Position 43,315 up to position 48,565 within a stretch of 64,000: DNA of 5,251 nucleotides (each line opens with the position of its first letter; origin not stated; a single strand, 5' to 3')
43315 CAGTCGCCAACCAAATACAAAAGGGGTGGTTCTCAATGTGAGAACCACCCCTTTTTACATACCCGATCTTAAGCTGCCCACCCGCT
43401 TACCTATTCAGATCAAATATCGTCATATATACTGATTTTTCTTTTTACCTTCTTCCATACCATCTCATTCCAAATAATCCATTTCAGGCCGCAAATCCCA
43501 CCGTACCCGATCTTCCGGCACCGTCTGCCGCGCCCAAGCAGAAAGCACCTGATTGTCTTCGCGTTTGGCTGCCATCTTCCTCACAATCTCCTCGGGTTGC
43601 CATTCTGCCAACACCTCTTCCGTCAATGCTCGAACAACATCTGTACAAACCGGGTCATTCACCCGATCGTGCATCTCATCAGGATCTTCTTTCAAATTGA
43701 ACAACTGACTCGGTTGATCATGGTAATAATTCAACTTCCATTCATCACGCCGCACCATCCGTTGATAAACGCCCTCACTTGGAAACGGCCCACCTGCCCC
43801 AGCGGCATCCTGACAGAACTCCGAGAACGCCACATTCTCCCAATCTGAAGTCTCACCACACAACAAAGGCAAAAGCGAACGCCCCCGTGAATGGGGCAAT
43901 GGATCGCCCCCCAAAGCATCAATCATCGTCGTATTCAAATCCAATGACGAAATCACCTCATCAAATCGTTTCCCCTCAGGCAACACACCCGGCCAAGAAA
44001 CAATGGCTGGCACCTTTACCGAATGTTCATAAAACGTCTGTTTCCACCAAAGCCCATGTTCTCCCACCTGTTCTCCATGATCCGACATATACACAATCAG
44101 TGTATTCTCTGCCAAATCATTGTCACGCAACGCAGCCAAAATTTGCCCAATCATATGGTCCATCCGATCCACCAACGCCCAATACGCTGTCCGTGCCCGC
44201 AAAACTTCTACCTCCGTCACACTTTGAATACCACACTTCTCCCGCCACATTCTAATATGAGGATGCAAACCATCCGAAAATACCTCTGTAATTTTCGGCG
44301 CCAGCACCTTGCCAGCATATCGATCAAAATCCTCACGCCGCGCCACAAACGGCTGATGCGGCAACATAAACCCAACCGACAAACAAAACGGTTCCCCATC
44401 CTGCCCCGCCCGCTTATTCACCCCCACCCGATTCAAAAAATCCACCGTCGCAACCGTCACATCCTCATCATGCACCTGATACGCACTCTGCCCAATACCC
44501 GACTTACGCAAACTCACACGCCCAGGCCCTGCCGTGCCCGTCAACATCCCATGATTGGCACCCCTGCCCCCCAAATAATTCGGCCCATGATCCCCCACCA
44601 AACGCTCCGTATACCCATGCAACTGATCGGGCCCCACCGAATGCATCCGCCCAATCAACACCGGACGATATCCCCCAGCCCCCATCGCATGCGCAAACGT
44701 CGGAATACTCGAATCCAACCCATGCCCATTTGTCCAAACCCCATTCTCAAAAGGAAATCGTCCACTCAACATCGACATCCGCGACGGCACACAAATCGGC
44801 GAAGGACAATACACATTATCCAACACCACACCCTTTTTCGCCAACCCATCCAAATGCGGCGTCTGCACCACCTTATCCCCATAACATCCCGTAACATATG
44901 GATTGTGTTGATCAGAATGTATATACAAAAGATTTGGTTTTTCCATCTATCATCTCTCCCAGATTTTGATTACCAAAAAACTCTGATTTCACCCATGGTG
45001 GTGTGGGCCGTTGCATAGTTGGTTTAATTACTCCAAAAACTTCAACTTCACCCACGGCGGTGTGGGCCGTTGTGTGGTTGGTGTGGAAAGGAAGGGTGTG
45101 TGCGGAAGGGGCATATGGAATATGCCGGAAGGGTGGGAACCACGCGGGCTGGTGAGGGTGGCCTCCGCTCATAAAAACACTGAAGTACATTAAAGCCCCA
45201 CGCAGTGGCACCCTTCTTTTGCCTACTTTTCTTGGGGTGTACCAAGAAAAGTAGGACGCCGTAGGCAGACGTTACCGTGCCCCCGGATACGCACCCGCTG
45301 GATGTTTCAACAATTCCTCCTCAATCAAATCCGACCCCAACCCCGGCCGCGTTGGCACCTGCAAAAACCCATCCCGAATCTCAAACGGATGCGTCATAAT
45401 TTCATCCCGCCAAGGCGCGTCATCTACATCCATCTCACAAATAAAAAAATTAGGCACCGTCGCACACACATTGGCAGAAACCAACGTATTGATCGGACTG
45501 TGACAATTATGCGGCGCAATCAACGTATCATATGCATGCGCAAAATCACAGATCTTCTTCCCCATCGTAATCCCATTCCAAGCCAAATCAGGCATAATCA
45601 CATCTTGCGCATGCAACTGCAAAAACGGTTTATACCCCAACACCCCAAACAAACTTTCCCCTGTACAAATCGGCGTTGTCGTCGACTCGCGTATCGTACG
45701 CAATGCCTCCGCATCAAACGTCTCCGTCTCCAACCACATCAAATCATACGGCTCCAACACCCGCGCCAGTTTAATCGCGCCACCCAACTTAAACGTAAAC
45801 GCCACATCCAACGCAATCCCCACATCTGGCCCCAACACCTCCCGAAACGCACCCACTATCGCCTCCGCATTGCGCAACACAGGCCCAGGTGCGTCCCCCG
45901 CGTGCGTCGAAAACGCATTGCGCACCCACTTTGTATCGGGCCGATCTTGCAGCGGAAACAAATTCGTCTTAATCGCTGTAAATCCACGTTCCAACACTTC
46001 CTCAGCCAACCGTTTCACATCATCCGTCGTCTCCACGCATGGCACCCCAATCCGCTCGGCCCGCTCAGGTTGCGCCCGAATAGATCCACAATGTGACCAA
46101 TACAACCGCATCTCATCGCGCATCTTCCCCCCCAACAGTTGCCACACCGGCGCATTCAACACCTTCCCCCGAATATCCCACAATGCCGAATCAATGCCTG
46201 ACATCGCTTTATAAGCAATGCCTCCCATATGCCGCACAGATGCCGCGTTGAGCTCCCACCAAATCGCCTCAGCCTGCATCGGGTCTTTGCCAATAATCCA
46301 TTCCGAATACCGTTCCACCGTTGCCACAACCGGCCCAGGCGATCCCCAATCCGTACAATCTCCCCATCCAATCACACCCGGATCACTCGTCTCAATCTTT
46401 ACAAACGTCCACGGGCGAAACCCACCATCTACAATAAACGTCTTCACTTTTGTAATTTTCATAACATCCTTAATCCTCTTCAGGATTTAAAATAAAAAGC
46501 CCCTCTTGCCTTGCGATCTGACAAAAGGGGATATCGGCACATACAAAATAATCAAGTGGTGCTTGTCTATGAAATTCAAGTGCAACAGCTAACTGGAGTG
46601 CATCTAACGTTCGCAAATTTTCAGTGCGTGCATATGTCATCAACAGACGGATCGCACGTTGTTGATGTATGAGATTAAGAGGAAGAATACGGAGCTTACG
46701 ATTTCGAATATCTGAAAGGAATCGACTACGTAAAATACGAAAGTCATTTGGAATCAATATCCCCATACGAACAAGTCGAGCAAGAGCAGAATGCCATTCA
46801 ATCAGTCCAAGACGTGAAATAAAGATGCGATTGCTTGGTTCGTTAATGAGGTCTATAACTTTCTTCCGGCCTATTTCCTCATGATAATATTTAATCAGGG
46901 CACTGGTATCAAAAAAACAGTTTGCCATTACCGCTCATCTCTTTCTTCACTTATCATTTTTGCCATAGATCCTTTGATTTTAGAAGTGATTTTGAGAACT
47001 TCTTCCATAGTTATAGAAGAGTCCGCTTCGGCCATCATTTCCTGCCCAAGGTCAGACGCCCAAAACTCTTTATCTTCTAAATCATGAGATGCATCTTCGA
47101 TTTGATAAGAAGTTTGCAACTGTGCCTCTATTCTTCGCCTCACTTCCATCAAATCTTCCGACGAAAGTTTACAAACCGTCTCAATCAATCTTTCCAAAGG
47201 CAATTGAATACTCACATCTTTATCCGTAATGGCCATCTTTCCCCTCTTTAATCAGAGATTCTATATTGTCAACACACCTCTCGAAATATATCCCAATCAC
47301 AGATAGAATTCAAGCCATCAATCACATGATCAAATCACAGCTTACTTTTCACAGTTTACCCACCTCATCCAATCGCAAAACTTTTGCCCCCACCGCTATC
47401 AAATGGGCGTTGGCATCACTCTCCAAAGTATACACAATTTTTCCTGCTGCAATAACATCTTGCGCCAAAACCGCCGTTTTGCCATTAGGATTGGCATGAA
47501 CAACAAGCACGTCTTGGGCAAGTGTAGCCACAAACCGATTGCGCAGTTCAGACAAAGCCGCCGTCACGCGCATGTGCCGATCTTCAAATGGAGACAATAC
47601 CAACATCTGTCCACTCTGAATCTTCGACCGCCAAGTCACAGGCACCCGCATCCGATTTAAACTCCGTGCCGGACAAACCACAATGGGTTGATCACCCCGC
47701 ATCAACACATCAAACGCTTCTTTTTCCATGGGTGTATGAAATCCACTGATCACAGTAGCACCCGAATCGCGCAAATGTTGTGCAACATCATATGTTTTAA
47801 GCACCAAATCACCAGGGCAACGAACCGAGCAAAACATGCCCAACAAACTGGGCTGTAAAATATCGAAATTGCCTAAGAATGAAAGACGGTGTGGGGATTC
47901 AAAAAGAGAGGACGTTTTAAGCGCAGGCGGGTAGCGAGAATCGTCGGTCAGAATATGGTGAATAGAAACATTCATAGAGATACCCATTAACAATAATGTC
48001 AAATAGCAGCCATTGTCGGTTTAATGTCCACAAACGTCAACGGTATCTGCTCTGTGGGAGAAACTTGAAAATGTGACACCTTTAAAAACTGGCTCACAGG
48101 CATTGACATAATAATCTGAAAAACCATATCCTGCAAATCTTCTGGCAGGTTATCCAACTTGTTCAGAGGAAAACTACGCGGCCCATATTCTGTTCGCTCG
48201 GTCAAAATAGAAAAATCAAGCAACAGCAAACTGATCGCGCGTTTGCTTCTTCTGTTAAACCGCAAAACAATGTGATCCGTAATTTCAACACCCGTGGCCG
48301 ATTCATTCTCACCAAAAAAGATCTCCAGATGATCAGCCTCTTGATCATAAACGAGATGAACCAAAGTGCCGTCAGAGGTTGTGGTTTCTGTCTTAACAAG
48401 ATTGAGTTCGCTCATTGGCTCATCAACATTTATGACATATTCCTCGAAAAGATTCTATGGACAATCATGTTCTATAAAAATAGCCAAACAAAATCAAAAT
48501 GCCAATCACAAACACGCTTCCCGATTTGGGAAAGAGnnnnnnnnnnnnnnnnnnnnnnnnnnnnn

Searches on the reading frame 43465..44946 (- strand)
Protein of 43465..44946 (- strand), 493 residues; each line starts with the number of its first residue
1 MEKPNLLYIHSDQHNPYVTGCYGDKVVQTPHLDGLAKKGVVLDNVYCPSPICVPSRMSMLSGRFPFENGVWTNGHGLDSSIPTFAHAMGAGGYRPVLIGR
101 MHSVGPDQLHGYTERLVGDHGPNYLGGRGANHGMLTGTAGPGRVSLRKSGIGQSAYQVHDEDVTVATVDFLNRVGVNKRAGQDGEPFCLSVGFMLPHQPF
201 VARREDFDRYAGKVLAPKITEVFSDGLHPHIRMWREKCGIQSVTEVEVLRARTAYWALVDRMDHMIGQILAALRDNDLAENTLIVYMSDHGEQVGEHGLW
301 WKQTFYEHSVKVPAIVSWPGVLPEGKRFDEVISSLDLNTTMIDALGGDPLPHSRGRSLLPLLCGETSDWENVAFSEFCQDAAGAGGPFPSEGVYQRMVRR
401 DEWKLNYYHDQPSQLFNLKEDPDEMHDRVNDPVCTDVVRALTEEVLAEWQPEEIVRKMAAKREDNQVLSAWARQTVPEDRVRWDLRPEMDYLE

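Call 35: search_protein_families(library=pfam, proteins=[window:43465-44946:-], max_evalue=0.001)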
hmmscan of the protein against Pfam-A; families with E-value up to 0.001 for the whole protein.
window:43465-44946:- (493 aa): 4 families
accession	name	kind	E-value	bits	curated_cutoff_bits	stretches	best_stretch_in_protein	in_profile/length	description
PF00884.28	Sulfatase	-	1.6e-43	149.6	25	1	4-346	1-300/301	Sulfatase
PF16347.10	SGSH_C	-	3.4e-20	73.2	29.3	1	295-446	1-149/154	N-sulphoglucosamine sulphohydrolase, C-terminal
PF01663.27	Phosphodiest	-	6.7e-10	39.5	23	1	259-294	188-223/342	Type I phosphodiesterase / nucleotide pyrophosphatase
PF02995.22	DUF229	-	2e-05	24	25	1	255-310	306-360/496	Protein of unknown function (DUF229)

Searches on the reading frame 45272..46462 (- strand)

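Call 35: search_protein_families(library=pfam, proteins=[window:45272-46462:-], max_evalue=0.001)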
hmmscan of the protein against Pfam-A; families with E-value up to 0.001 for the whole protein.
window:45272-46462:- (396 aa): 2 families
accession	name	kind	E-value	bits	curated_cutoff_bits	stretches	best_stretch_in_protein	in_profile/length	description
PF13378.12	MR_MLE_C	-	4.5e-48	164.3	29.4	1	149-381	2-217/219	Enolase C-terminal domain-like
PF02746.21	MR_MLE_N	-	1.2e-16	61.4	22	1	18-111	28-117/117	Mandelate racemase / muconate lactonizing enzyme, N-terminal domain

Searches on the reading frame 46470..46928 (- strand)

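Call 35: search_protein_families(library=pfam, proteins=[window:46470-46928:-], max_evalue=0.001)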
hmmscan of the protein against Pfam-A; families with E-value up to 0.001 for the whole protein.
window:46470-46928:- (152 aa): 1 family
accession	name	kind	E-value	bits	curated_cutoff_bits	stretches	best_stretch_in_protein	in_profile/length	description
PF01850.27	PIN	-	1.6e-10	42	23.6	1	5-118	2-102/120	PIN domain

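Call 52: search_protein_families(library=padloc, proteins=[window:46470-46928:-], max_evalue=0.001)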
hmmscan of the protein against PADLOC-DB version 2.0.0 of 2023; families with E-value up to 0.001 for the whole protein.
window:46470-46928:- (152 aa): 0 families

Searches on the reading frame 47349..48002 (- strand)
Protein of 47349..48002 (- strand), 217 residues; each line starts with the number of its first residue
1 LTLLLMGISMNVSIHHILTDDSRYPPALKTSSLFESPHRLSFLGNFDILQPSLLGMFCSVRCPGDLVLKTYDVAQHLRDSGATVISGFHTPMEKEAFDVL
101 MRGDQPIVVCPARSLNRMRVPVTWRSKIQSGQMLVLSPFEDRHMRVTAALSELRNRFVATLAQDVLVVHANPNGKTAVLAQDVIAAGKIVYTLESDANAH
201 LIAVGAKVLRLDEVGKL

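Call 35: search_protein_families(library=pfam, proteins=[window:47349-48002:-], max_evalue=0.001)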
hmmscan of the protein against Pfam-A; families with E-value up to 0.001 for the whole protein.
window:47349-48002:- (217 aa): 1 family
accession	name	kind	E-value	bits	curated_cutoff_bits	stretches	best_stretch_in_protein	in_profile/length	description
PF02481.21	DNA_processg_A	-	2.6e-13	50.1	29.6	1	13-201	6-195/212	DNA recombination-mediator protein A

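Call 52: search_protein_families(library=padloc, proteins=[window:47349-48002:-], max_evalue=0.001)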
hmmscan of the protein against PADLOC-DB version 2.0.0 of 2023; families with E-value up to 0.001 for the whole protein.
window:47349-48002:- (217 aa): 2 families
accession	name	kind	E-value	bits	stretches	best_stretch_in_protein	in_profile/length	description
PDLC03927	PsyrA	-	4e-21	73.6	1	17-209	97-293/398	-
PDLC03961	ShosA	-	0.00055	17.3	0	154-211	219-277/303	-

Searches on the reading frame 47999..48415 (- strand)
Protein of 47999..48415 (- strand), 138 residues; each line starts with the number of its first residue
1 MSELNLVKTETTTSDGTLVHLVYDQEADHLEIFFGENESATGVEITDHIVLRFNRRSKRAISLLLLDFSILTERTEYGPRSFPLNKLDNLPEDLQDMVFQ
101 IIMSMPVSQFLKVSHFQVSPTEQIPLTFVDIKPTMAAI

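Call 5: search_protein_families(library=pfam, proteins=[window:47999-48415:-], max_evalue=0.01)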
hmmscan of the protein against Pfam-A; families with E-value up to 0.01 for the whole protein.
window:47999-48415:- (138 aa): 1 family
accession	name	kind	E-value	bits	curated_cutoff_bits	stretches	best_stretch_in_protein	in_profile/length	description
PF10049.14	DUF2283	-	0.00013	22.5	23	1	23-54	4-35/49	Protein of unknown function (DUF2283)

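Call 6: search_protein_families(library=padloc, proteins=[window:47999-48415:-], max_evalue=0.01)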
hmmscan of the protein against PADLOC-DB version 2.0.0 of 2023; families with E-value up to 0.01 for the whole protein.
window:47999-48415:- (138 aa): 0 families

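Call 7: search_protein_families(library=ncbifam, proteins=[window:47999-48415:-], max_evalue=0.01)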
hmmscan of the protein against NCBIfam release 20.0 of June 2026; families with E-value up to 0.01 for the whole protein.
window:47999-48415:- (138 aa): 0 families
